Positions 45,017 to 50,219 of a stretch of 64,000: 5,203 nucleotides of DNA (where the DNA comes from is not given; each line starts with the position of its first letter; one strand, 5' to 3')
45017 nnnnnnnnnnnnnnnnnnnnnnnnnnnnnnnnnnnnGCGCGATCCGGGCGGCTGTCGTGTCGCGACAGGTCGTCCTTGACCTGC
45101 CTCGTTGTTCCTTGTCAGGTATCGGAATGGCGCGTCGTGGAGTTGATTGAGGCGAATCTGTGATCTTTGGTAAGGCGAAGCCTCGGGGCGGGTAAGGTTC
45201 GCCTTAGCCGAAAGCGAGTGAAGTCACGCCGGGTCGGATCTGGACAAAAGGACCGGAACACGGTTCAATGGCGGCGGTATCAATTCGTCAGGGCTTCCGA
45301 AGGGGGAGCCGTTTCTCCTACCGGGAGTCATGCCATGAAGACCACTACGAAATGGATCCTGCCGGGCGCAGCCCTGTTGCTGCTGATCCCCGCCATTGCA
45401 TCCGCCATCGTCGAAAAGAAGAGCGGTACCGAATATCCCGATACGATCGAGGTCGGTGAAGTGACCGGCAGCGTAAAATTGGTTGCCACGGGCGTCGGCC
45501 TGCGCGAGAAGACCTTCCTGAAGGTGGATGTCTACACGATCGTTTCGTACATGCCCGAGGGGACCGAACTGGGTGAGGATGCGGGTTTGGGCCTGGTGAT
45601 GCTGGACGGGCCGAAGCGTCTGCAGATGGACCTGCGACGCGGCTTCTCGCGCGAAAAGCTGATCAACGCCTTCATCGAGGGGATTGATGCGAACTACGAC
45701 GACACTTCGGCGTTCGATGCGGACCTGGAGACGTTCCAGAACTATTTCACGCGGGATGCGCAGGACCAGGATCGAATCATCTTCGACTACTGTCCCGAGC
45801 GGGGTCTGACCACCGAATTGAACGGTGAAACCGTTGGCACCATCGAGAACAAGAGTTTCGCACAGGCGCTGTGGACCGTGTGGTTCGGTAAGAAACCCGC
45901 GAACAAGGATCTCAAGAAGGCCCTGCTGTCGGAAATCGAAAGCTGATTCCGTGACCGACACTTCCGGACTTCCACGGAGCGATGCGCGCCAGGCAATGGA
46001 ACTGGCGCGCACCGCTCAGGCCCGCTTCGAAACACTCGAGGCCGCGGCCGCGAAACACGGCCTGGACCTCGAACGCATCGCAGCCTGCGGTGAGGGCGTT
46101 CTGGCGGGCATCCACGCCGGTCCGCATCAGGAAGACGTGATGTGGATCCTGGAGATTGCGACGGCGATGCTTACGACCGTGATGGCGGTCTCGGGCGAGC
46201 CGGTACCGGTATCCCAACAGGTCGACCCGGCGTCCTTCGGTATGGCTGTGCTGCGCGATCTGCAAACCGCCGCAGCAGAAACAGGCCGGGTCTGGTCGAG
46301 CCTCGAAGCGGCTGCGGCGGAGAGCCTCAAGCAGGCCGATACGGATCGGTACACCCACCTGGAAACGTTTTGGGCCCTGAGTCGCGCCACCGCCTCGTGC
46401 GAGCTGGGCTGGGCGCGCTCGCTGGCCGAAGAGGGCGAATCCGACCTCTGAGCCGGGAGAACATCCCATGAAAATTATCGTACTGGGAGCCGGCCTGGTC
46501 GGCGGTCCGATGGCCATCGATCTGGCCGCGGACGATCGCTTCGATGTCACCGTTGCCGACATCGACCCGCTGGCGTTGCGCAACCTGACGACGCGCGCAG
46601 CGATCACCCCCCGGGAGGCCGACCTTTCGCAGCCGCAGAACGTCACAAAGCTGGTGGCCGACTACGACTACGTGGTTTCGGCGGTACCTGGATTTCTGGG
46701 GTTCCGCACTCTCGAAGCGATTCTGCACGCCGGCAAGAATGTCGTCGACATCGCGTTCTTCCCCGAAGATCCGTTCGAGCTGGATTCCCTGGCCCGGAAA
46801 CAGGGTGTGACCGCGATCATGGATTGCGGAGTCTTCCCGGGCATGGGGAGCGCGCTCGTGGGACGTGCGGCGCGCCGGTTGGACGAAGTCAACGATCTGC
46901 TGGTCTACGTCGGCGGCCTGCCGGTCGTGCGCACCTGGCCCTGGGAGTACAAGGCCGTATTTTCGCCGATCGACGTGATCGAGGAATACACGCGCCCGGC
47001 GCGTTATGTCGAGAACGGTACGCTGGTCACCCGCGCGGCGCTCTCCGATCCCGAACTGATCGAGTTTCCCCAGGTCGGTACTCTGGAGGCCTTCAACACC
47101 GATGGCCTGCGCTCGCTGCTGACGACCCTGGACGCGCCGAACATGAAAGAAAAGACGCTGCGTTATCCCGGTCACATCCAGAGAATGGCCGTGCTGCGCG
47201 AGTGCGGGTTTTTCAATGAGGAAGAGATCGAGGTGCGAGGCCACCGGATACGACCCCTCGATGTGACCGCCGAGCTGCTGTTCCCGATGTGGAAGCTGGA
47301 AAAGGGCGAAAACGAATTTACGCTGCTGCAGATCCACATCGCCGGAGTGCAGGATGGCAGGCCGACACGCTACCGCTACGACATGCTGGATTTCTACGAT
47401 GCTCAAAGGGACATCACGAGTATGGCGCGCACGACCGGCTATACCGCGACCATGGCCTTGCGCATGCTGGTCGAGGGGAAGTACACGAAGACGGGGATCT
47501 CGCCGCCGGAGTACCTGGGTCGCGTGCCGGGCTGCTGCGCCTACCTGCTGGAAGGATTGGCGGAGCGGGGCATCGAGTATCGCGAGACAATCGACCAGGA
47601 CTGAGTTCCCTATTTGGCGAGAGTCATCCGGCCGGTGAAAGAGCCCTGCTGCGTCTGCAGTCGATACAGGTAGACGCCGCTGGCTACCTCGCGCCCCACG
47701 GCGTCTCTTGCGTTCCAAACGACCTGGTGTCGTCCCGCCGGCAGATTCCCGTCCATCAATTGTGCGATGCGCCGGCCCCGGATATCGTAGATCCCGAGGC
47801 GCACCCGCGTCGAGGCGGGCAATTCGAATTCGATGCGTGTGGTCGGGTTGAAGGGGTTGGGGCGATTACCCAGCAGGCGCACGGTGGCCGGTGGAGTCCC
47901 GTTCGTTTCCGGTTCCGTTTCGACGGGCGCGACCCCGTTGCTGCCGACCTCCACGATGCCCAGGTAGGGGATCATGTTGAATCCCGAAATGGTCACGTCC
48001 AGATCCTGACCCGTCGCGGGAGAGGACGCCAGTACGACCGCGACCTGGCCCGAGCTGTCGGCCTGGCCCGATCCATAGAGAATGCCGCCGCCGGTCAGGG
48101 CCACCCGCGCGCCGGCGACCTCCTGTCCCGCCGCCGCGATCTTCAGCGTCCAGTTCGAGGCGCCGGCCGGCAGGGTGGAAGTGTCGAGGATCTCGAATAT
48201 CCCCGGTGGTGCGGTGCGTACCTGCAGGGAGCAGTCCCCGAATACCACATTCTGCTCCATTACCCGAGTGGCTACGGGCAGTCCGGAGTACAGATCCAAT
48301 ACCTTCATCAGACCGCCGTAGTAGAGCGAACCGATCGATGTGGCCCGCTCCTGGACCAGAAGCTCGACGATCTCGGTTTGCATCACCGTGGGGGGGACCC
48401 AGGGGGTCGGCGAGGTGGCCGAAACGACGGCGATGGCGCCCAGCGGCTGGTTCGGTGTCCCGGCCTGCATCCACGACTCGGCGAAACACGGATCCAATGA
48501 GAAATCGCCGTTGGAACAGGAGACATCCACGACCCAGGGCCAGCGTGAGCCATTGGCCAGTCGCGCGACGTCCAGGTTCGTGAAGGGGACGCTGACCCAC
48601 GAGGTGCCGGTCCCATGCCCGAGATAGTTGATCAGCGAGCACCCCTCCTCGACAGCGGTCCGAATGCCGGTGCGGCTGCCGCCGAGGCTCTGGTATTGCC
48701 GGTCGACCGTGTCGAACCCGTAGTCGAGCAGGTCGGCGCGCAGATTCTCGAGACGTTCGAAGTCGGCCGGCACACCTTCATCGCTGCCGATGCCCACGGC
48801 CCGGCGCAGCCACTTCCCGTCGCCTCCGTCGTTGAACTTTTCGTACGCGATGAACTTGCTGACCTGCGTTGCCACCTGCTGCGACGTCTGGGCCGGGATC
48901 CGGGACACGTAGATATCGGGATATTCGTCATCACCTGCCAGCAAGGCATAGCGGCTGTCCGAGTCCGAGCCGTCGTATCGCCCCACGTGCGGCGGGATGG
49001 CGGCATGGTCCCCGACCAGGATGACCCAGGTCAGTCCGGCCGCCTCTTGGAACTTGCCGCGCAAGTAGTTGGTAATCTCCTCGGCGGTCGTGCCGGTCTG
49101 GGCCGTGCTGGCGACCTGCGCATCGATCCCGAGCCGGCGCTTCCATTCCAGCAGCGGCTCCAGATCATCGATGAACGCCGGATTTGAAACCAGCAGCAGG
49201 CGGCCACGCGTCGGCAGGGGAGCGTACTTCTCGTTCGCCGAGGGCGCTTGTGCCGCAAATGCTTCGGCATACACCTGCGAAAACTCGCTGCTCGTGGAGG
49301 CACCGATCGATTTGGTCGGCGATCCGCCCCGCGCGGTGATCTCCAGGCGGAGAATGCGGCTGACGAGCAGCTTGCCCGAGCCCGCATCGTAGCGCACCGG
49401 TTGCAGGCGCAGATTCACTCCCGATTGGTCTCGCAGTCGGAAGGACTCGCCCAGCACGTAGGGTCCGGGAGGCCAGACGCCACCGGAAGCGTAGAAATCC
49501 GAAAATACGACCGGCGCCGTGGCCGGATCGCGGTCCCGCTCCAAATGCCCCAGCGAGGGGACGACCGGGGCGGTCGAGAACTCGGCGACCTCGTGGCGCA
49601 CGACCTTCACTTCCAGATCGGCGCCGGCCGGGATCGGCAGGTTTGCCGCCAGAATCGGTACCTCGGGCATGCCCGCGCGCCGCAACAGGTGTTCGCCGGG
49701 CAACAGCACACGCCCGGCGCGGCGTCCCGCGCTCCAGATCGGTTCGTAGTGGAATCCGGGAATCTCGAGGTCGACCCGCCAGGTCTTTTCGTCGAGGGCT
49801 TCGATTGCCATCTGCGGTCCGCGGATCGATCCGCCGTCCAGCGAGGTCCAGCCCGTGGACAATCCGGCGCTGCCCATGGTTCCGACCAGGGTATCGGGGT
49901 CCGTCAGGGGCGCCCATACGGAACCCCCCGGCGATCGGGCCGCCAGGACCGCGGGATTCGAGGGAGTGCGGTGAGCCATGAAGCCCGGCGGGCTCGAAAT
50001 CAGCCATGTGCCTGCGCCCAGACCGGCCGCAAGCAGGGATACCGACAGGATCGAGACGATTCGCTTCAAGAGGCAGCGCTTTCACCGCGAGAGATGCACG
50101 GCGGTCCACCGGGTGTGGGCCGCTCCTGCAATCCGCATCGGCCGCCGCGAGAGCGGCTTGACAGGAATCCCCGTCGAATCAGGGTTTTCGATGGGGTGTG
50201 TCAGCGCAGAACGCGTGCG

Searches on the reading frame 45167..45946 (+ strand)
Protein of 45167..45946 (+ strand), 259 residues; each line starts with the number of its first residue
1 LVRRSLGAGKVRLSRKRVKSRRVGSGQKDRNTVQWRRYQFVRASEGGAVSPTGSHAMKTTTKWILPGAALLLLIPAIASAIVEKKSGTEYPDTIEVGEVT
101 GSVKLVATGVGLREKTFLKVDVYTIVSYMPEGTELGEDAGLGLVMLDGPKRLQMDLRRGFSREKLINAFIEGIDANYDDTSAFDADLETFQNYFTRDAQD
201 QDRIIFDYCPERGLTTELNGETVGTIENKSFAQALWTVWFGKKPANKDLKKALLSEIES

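Call 61: search_protein_families(library=pfam, proteins=[window:45167-45946:+], max_evalue=0.0001)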
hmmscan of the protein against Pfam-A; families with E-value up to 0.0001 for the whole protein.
window:45167-45946:+ (259 aa): 2 families
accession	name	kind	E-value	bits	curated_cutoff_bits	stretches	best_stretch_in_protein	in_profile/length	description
PF16036.10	Chalcone_3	-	1.2e-29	104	27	1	85-254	4-164/165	Chalcone isomerase-like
PF16035.10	Chalcone_2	-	5e-08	33.5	27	0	167-252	102-201/203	Chalcone isomerase like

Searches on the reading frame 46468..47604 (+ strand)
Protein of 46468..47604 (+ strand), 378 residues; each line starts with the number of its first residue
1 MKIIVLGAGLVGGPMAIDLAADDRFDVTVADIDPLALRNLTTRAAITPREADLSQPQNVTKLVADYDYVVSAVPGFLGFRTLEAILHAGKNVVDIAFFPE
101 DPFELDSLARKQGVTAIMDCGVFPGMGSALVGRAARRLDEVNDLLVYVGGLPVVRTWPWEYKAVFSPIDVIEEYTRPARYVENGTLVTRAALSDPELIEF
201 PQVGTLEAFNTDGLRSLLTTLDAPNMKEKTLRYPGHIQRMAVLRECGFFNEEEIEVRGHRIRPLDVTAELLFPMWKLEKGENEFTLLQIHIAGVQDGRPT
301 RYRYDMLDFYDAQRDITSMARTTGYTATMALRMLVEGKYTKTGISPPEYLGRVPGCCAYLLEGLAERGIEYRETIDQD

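Call 61: search_protein_families(library=pfam, proteins=[window:46468-47604:+], max_evalue=0.0001)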
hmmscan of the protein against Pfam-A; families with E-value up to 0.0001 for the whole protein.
window:46468-47604:+ (378 aa): 3 families
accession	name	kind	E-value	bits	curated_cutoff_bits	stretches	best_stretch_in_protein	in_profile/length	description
PF16653.10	Sacchrp_dh_C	-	3.5e-45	155.6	31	1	121-369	1-265/265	Saccharopine dehydrogenase C-terminal domain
PF03435.24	Sacchrp_dh_NADP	-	3.2e-15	57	25.1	1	3-117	1-129/129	Saccharopine dehydrogenase NADP binding domain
PF01262.27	AlaDh_PNT_C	-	1.5e-05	24.9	23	1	2-73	30-100/214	Alanine dehydrogenase/PNT, C-terminal domain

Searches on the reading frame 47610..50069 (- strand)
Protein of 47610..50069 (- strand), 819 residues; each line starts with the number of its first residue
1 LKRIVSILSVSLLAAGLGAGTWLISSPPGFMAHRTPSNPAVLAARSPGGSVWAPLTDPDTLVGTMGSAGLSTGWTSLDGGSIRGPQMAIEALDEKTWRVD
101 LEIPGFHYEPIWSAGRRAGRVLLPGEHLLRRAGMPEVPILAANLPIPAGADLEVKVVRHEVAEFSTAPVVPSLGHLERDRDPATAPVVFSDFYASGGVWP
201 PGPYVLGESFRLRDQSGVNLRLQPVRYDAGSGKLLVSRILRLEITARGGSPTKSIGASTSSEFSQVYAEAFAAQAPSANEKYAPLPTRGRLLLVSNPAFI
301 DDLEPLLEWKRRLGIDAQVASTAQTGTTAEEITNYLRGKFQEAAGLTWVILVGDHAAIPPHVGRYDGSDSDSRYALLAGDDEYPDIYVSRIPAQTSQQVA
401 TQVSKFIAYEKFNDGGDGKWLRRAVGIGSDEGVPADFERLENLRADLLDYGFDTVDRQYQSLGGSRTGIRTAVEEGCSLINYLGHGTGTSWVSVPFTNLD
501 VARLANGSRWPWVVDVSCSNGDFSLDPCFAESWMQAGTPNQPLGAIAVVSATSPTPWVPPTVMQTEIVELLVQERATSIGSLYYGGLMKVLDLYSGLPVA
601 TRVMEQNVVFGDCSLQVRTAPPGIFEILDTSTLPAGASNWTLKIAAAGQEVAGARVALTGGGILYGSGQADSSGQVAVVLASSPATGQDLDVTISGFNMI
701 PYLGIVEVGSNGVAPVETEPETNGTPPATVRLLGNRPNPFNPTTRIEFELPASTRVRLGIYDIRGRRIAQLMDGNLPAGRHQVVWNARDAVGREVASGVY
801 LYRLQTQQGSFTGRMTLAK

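Call 20: search_protein_families(library=pfam, proteins=[window:47610-50069:-], max_evalue=0.001)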
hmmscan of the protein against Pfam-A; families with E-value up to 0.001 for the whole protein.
window:47610-50069:- (819 aa): 4 families
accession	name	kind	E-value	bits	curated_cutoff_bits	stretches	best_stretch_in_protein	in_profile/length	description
PF01364.23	Peptidase_C25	-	2.4e-49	169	23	1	292-615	2-372/374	Peptidase family C25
PF08126.16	Propeptide_C25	-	1e-12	48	22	1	120-251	45-178/205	Propeptide_C25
PF13860.13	FlgD_ig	-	1.5e-07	31.7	27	1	742-809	8-78/79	FlgD Ig-like domain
PF03785.20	Peptidase_C25_C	-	5.6e-05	23.3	25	1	650-703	24-75/79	Peptidase family C25, C terminal ig-like domain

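Call 22: search_protein_families(library=ncbifam, proteins=[window:47610-50069:-], max_evalue=0.001)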
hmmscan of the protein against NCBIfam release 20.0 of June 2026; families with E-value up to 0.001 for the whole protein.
window:47610-50069:- (819 aa): 4 families
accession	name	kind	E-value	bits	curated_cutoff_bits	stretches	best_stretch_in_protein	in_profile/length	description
NF033707.1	T9SS_sortase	equivalog_domain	4.7e-19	67.6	420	2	381-573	491-693/1095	type IX secretion system sortase PorU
NF052324.1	PorU_rel_Nterm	equivalog_domain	6.1e-11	41.2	450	1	370-619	510-767/879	putative type IX secretion system sortase PorU2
TIGR04183.1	Por_Secre_tail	domain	3e-06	27.1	23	1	737-814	3-68/72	T9SS type A sorting domain-containing protein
NF005176.1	PRK06655.1-1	equivalog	0.00019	21.4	230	1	748-809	92-153/197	flagellar hook assembly protein FlgD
